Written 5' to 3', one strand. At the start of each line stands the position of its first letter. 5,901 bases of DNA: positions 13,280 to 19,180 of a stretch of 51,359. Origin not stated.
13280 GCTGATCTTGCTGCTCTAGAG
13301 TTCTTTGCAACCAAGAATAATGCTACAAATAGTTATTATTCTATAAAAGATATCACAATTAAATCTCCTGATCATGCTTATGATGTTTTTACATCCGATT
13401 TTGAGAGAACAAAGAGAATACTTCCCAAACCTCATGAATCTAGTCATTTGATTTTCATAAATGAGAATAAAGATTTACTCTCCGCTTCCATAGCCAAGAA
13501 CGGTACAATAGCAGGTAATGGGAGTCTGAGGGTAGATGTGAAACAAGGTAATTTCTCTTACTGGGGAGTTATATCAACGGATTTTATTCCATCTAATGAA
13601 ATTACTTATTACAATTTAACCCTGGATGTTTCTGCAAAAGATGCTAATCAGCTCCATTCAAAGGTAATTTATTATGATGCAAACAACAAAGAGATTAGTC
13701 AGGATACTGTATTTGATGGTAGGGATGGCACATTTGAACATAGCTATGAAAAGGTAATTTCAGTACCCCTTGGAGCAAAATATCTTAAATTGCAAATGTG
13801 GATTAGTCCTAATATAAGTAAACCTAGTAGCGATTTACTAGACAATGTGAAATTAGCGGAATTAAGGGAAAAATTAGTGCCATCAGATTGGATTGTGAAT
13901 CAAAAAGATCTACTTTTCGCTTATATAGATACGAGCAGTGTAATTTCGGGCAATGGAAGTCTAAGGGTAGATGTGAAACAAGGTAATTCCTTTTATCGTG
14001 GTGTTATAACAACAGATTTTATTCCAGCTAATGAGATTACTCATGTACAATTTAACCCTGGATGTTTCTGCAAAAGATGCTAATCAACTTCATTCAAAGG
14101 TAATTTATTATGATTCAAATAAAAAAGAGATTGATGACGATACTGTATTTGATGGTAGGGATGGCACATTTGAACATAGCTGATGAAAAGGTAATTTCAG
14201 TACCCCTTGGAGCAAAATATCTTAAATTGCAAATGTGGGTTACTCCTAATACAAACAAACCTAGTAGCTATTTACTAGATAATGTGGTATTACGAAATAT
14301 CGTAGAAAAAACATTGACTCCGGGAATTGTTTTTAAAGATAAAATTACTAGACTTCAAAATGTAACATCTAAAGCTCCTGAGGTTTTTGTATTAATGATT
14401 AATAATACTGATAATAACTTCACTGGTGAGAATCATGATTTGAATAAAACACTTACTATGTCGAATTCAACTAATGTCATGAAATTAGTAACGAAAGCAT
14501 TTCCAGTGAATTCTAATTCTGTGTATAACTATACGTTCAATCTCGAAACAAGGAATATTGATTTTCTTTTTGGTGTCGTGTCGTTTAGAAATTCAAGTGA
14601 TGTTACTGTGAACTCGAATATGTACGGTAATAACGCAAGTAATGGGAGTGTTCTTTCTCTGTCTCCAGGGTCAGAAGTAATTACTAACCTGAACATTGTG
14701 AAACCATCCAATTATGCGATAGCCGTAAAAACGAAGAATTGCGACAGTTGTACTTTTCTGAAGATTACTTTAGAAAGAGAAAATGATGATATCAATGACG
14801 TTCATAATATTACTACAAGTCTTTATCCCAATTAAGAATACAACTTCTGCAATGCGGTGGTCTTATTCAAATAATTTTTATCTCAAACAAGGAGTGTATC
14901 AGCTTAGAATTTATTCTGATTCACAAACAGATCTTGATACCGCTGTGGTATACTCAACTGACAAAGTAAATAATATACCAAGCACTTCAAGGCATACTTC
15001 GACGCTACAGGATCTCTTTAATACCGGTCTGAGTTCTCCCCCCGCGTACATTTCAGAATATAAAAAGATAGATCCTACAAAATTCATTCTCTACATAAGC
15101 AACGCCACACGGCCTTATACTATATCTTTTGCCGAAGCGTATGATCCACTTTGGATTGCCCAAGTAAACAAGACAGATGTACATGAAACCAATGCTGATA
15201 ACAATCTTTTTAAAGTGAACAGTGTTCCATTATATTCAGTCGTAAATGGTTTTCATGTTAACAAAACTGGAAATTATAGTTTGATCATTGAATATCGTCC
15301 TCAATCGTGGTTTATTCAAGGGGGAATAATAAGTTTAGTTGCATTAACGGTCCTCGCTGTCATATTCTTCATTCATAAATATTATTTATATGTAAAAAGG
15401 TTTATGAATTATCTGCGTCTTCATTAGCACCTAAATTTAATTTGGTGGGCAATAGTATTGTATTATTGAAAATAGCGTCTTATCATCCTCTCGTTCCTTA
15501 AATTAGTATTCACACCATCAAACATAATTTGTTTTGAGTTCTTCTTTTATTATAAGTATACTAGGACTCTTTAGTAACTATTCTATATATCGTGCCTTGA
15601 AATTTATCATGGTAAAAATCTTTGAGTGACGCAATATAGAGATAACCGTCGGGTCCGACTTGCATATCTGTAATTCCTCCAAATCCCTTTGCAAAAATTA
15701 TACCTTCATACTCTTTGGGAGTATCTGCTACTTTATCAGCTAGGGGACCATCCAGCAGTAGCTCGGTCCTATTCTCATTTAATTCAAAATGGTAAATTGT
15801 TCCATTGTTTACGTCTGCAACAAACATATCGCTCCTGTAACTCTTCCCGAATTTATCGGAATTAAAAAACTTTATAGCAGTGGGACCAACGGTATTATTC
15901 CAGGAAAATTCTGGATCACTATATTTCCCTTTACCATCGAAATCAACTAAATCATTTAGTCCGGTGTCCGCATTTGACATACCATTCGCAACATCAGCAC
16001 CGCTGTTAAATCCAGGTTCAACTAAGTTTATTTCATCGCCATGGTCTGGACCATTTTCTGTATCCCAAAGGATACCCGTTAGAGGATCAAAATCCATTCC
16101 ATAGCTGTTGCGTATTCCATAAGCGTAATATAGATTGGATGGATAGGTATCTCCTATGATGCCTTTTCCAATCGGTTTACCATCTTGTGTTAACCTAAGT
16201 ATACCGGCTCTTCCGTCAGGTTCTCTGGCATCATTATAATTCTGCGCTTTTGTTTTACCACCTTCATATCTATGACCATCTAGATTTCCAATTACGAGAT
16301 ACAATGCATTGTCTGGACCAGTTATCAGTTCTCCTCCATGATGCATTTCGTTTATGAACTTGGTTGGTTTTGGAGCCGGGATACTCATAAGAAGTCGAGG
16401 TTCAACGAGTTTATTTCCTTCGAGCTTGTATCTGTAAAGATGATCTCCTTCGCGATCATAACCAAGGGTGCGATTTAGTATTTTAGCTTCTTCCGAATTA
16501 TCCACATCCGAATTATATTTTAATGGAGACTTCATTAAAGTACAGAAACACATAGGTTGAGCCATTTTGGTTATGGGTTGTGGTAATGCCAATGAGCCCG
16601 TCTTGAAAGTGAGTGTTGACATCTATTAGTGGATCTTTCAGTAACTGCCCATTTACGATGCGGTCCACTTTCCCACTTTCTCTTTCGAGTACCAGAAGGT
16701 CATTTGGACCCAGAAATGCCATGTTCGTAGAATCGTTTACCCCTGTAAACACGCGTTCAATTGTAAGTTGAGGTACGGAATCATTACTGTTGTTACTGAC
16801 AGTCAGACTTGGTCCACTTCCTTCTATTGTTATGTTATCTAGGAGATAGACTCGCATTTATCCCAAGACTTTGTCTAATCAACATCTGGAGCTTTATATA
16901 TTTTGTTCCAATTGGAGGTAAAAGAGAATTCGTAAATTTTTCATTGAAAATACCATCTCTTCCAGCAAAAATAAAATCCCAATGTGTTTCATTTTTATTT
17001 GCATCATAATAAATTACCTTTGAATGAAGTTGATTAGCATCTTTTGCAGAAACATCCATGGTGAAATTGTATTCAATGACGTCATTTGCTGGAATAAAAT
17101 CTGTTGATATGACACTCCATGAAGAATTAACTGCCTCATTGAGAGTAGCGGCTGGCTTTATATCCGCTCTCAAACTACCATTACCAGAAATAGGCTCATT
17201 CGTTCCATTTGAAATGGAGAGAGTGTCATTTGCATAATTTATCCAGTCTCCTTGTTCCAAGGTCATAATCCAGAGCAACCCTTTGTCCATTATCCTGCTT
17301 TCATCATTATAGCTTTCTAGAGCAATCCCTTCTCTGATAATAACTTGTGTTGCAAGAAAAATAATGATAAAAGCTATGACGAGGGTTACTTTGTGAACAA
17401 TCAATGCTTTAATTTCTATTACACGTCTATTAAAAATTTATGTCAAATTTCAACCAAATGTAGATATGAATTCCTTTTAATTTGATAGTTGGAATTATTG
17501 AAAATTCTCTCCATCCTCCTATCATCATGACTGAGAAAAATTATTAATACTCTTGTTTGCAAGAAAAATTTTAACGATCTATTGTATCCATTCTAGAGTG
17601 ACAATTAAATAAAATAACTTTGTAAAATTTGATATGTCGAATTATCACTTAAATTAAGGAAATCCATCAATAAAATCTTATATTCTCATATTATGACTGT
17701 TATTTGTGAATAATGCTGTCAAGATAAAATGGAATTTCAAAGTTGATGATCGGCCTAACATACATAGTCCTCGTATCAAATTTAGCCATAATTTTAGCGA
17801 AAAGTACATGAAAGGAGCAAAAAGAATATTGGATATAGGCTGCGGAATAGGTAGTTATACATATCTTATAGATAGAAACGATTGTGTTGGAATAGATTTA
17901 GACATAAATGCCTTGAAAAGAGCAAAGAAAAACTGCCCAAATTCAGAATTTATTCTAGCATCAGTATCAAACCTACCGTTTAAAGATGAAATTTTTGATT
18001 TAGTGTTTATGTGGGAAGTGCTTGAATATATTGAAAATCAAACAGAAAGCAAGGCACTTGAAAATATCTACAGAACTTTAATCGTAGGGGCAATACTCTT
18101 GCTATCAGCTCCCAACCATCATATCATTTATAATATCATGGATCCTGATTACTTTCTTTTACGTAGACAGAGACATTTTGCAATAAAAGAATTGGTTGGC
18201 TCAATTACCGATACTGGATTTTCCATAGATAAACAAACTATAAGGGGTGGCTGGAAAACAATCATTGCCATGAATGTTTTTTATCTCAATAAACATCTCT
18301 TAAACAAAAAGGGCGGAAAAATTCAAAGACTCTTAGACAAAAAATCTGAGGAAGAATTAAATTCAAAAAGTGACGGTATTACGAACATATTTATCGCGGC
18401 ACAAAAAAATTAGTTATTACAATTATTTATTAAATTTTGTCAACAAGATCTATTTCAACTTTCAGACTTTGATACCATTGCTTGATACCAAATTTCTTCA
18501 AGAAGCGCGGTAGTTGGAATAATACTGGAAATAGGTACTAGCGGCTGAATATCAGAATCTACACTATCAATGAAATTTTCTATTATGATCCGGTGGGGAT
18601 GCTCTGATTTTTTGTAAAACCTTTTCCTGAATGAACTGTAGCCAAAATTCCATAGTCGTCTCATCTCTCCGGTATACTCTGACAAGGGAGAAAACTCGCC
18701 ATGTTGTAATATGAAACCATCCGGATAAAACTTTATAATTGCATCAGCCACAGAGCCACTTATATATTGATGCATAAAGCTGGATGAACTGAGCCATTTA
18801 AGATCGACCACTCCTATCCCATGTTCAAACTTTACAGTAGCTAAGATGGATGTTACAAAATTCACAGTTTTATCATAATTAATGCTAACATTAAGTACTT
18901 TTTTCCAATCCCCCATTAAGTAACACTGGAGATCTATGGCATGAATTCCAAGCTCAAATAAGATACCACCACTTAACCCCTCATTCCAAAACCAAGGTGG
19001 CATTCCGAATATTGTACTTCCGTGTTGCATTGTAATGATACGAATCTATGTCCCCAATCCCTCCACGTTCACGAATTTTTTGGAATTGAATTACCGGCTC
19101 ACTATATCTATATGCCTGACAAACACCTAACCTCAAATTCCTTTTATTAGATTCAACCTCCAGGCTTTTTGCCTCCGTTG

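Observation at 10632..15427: Giant YfhO/GT-C-like membrane proteins with built-in CBM modules (paralog pair with 35735..40095)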

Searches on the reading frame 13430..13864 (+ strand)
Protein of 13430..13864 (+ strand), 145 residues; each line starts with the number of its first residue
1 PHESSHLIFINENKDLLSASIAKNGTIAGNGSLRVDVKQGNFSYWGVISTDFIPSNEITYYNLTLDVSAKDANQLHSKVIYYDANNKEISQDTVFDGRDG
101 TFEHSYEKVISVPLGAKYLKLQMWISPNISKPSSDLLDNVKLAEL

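Call 74: search_solved_structures(query=A6, max_evalue=10, show_alignments=2)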
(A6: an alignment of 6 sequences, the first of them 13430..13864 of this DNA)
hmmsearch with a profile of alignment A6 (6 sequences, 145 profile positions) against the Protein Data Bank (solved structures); distinct sequences matched with E-value up to 10: 2.
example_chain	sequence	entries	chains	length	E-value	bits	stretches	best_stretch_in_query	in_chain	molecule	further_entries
3ut2_A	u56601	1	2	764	1.2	12.1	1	29-71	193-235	Catalase-peroxidase 2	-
5cjh_A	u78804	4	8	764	1.2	12.1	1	29-71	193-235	Catalase-peroxidase 2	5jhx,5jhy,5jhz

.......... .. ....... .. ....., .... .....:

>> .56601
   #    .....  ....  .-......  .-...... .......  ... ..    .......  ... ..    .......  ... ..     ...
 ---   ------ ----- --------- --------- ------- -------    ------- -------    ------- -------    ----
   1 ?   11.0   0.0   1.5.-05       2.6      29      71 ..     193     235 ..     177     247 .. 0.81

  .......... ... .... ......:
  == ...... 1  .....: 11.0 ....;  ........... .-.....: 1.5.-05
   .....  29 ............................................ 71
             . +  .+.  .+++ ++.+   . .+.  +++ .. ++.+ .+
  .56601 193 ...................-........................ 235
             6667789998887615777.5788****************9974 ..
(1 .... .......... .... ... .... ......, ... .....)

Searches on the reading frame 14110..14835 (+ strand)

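Call 6: search_protein_families(library=pfam, proteins=[window:14110-14835:+], max_evalue=1)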
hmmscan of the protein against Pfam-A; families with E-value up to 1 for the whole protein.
window:14110-14835:+ (241 aa): 0 families

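Call 7: search_protein_families(library=ncbifam, proteins=[window:14110-14835:+], max_evalue=1)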
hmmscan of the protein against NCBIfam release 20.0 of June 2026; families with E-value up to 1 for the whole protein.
window:14110-14835:+ (241 aa): 1 family
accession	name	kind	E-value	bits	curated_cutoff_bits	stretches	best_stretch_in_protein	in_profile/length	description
NF046061.1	NagX_SO_3504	equivalog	0.04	13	480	1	18-112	141-234/369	transmembrane glucosamine N-acetyltransferase NagX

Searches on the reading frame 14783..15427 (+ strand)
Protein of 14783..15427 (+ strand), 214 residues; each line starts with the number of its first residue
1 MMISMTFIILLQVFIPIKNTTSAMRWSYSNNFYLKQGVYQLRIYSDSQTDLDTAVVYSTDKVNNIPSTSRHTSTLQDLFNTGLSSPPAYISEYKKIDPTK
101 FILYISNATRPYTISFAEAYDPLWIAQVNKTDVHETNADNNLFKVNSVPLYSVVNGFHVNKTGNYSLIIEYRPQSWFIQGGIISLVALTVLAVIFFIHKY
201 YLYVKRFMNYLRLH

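Call 6: search_protein_families(library=pfam, proteins=[window:14783-15427:+], max_evalue=1)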
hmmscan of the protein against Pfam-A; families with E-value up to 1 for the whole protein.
window:14783-15427:+ (214 aa): 1 family
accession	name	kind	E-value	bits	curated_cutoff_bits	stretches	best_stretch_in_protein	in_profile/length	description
PF23347.1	TPR_Nup160_C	-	0.14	11.8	27.1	1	55-105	117-164/259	Nup160 C-terminal TPR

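Call 7: search_protein_families(library=ncbifam, proteins=[window:14783-15427:+], max_evalue=1)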
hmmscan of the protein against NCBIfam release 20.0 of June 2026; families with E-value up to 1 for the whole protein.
window:14783-15427:+ (214 aa): 0 families

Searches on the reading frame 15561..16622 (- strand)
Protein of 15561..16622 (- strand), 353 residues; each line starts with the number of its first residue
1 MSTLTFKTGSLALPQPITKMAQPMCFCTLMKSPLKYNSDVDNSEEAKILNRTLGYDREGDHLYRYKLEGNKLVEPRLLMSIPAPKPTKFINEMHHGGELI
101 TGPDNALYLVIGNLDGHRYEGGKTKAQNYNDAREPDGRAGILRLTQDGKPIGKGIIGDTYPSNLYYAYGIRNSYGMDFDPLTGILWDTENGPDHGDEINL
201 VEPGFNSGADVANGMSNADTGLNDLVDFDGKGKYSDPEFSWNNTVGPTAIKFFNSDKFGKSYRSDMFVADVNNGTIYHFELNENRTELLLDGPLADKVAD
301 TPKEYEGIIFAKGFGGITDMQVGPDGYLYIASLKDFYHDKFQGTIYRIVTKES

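Call 35: search_protein_families(library=pfam, proteins=[window:15561-16622:-], max_evalue=0.001)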
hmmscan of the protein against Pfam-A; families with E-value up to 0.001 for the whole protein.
window:15561-16622:- (353 aa): 1 family
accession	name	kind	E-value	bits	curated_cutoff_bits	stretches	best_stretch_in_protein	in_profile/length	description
PF07995.17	GSDH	-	4.3e-30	105.6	25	1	62-331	84-322/332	Glucose / Sorbosone dehydrogenase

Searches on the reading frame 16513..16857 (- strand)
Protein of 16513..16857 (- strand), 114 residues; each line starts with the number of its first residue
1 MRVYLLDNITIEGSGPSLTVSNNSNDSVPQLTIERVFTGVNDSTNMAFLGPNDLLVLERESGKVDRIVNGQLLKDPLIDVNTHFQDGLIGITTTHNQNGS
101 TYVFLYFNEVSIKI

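Call 49: search_protein_families(library=pfam, proteins=[window:16513-16857:-], max_evalue=1)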
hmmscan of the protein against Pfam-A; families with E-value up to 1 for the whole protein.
window:16513-16857:- (114 aa): 2 families
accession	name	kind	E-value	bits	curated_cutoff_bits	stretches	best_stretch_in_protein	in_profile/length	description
PF07995.17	GSDH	-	0.0017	18.1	25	1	44-109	5-72/332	Glucose / Sorbosone dehydrogenase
PF18246.6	OST_IS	-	0.044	14.3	25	1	56-112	31-87/91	Oligosaccharyltransferase Insert domain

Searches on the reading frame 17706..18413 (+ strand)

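Call 38: search_protein_families(library=pfam, proteins=[window:17706-18413:+], max_evalue=0.001)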
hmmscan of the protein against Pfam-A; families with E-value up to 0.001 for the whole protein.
window:17706-18413:+ (235 aa): 7 families
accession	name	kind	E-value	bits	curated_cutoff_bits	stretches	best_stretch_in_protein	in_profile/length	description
PF08241.18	Methyltransf_11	-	2.1e-17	64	21.2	1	42-132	1-94/95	Methyltransferase domain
PF13649.12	Methyltransf_25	-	1.3e-16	61.5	27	1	41-125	1-93/97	Methyltransferase domain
PF13847.12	Methyltransf_31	-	3.7e-14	53.1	27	1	37-138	3-116/145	Methyltransferase domain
PF13489.12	Methyltransf_23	-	8.6e-12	45.5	27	1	36-140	21-123/164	Methyltransferase domain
PF08242.18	Methyltransf_12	-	1.9e-09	38.5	30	1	42-129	1-96/98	Methyltransferase domain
PF01209.24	Ubie_methyltran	-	1.4e-05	25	20.1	1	36-149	46-166/233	ubiE/COQ5 methyltransferase family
PF05401.17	NodS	-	0.00019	21.7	24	1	38-139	44-150/201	Nodulation protein S (NodS)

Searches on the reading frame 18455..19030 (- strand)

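Call 38: search_protein_families(library=pfam, proteins=[window:18455-19030:-], max_evalue=0.001)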
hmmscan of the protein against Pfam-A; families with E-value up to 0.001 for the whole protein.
window:18455-19030:- (191 aa): 2 families
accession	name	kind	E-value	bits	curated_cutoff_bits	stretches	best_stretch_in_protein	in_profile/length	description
PF22725.1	GFO_IDH_MocA_C3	-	1.1e-09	38.8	27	1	11-83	33-108/124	GFO/IDH/MocA C-terminal domain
PF02894.22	GFO_IDH_MocA_C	-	0.00029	21.2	22.9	1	15-72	32-95/218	Oxidoreductase family, C-terminal alpha/beta domain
